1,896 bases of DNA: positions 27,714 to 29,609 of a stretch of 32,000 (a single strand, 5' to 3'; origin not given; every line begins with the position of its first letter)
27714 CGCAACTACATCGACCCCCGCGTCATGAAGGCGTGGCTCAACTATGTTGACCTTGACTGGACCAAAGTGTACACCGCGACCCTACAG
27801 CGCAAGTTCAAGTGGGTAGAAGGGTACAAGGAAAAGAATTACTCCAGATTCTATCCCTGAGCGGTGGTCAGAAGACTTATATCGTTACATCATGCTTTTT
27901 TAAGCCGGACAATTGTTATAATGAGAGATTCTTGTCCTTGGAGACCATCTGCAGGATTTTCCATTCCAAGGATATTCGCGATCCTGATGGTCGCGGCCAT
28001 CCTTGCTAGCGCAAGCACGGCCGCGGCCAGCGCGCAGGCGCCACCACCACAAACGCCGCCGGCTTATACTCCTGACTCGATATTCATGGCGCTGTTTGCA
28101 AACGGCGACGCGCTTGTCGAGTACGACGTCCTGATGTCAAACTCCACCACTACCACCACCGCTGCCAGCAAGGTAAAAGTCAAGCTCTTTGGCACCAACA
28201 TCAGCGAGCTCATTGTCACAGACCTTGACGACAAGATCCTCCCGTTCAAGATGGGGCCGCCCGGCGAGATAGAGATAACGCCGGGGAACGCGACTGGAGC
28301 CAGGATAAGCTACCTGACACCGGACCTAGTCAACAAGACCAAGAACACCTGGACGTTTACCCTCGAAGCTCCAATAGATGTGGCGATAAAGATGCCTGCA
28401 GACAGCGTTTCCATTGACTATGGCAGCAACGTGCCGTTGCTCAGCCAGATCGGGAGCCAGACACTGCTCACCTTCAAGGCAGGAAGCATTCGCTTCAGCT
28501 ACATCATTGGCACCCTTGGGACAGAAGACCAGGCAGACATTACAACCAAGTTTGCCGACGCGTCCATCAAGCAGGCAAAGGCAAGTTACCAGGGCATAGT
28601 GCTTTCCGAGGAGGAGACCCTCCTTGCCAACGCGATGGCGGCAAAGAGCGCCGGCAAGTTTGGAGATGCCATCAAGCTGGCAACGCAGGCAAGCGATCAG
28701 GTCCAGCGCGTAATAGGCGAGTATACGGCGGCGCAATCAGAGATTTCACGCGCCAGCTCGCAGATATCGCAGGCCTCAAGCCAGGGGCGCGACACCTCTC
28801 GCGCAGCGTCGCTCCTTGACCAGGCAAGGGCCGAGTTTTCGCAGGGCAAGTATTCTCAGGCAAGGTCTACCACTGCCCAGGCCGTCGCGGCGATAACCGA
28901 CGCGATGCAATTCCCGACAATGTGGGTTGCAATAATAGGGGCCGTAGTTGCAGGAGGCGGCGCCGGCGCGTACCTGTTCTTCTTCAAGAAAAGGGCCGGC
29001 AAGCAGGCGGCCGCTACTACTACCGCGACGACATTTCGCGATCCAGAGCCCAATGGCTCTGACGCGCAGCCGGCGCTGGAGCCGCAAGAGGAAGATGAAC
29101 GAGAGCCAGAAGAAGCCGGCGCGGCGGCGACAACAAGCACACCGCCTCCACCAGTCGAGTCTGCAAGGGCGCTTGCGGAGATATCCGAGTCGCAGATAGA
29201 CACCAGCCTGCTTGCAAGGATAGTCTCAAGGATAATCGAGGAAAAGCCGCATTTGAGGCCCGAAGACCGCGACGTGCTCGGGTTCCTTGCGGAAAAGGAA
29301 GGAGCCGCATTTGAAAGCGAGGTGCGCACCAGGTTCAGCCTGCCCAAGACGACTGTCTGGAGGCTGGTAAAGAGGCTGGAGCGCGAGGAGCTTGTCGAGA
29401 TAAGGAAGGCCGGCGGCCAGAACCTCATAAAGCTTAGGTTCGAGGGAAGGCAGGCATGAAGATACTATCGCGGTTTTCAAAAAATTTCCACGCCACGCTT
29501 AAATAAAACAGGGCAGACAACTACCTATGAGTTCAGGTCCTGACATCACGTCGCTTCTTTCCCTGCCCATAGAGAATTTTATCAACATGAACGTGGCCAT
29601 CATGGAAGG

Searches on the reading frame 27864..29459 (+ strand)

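Call 14: search_protein_families(library=pfam, proteins=[window:27864-29459:+])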
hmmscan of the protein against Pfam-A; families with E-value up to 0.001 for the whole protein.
window:27864-29459:+ (531 aa): 2 families
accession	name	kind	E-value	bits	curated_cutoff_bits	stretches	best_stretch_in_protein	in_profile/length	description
PF24034.1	DUF7343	-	3.4e-05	24.1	27.6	1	467-524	4-61/62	Domain of unknown function (DUF7343)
PF12802.13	MarR_2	-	0.00018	22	27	1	469-516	8-55/61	MarR family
